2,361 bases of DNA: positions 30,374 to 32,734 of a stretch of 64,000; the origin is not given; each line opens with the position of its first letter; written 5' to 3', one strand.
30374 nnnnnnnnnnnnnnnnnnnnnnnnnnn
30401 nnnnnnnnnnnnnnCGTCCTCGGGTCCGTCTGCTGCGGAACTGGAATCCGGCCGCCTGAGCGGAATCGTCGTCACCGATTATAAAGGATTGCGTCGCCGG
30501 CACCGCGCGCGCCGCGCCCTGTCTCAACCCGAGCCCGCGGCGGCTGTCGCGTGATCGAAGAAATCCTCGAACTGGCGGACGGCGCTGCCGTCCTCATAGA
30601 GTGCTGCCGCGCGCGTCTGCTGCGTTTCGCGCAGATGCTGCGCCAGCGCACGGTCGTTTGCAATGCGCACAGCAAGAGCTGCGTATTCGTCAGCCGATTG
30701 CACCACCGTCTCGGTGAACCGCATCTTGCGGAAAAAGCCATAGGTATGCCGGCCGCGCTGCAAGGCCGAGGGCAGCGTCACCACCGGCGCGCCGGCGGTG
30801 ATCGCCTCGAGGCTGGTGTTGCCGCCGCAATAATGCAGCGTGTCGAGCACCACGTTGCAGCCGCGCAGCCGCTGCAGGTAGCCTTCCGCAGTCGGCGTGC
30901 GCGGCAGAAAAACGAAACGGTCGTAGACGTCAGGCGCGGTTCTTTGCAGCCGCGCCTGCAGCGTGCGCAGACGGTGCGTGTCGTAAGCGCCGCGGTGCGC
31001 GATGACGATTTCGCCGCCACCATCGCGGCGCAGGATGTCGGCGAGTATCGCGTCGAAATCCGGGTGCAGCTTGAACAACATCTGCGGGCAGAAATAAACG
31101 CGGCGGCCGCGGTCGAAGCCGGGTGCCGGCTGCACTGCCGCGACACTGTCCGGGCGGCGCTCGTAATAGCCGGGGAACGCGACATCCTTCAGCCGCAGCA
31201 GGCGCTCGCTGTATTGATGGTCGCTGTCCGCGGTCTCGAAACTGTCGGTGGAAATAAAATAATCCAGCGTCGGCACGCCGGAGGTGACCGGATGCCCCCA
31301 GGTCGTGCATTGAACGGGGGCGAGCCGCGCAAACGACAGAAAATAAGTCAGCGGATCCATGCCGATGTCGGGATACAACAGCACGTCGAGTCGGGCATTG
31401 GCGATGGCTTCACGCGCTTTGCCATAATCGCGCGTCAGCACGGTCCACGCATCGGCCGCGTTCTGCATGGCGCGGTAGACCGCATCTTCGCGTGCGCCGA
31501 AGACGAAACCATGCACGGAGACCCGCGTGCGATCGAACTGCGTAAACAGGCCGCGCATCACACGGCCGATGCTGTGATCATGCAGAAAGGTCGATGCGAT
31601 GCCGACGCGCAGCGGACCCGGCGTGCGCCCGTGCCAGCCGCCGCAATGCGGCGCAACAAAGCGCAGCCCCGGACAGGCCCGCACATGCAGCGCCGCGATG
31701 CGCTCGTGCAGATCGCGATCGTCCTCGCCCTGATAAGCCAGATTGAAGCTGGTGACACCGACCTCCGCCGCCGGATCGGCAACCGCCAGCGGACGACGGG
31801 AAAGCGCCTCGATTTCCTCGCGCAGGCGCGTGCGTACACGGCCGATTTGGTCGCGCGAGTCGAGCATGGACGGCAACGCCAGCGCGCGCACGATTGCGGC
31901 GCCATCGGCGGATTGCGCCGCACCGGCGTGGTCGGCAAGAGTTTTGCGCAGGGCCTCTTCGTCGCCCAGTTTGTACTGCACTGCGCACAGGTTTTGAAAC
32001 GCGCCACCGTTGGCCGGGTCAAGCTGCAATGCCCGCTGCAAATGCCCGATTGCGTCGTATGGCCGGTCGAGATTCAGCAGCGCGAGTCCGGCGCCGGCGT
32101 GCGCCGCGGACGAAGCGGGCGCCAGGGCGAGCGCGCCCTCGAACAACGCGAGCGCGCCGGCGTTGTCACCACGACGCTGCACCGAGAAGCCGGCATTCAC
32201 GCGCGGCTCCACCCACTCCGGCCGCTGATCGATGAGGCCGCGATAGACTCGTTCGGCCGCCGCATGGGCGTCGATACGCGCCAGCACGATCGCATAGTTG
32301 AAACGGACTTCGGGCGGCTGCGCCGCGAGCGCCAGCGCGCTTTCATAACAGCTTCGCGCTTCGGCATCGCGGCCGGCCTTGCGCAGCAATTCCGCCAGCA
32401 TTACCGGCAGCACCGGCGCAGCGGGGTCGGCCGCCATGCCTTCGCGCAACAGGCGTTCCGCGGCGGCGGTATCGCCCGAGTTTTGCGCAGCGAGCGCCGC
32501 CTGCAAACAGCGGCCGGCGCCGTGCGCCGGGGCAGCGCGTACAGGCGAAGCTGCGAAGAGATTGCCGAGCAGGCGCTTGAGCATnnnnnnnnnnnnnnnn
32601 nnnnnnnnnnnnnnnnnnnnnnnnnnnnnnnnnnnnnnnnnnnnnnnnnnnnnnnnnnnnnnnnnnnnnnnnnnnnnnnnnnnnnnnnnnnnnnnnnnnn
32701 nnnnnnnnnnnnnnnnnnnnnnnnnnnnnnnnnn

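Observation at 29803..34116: Methyltransferase + TPR/GT41 glycosyltransferase pair inserted between the alpha and beta genes of a two-subunit Fe-S hydro-lyase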

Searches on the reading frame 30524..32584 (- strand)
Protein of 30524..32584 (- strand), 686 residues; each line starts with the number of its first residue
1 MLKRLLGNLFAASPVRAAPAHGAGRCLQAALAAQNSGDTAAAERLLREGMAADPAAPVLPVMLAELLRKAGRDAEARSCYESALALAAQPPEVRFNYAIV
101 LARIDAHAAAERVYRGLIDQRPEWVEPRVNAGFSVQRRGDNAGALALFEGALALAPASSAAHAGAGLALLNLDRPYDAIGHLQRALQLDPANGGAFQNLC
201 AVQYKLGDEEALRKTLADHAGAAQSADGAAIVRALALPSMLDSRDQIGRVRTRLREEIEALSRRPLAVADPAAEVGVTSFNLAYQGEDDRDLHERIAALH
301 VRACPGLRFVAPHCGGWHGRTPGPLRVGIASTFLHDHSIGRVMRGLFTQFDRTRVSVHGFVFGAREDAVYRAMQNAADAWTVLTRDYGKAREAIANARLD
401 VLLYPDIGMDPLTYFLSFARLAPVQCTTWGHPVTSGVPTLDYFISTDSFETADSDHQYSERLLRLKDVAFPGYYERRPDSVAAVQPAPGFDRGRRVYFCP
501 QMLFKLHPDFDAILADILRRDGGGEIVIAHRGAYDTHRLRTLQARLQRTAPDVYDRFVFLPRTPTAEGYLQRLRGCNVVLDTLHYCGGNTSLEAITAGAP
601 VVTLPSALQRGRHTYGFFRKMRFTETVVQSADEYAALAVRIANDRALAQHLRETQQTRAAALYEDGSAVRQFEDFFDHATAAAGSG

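Call 3: search_protein_families(library=pfam, proteins=[window:30524-32584:-], max_evalue=0.01)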
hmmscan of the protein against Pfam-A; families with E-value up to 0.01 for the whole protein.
window:30524-32584:- (686 aa): 14 families
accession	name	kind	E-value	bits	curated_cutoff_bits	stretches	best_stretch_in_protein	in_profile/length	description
PF13844.12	Glyco_transf_41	-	4.7e-17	61.9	25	2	322-472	78-231/543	Glycosyl transferase family 41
PF14559.12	TPR_19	-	1.8e-10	41.4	25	1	36-93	4-61/68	Tetratricopeptide repeat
PF13428.12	TPR_14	-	7.1e-09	35.9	23.5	1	62-99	6-43/44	Tetratricopeptide repeat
PF07719.23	TPR_2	-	8.8e-08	32.1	27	1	160-192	2-34/34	Tetratricopeptide repeat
PF13414.12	TPR_11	-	2.1e-07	31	26.8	0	178-207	13-42/42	TPR repeat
PF13432.12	TPR_16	-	1.3e-06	29.2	32.7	2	137-192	9-64/65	Tetratricopeptide repeat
PF23914.1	TPR_CcmH_CycH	-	1.6e-06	28.5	42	1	46-159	39-155/158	Cytochrome c-type biogenesis protein H TPR domain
PF13176.12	TPR_7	-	5.7e-05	23.3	27.9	1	62-92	4-34/36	Tetratricopeptide repeat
PF13181.12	TPR_8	-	6.1e-05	23.3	25.7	0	62-89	6-33/34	Tetratricopeptide repeat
PF13429.12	TPR_15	-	0.00022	21.2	26.2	0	28-106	115-193/280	Tetratricopeptide repeat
PF00515.34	TPR_1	-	0.00025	21.2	27.8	1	161-192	3-34/34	Tetratricopeptide repeat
PF20308.4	TPR-S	-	0.00075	20.5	27.6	0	75-124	4-53/102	Tetratricopeptide Repeats-Sensor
PF13371.12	TPR_9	-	0.0015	19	35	0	70-122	8-60/73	Tetratricopeptide repeat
PF13431.12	TPR_17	-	0.0091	16.6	24.4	0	182-208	2-28/34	Tetratricopeptide repeat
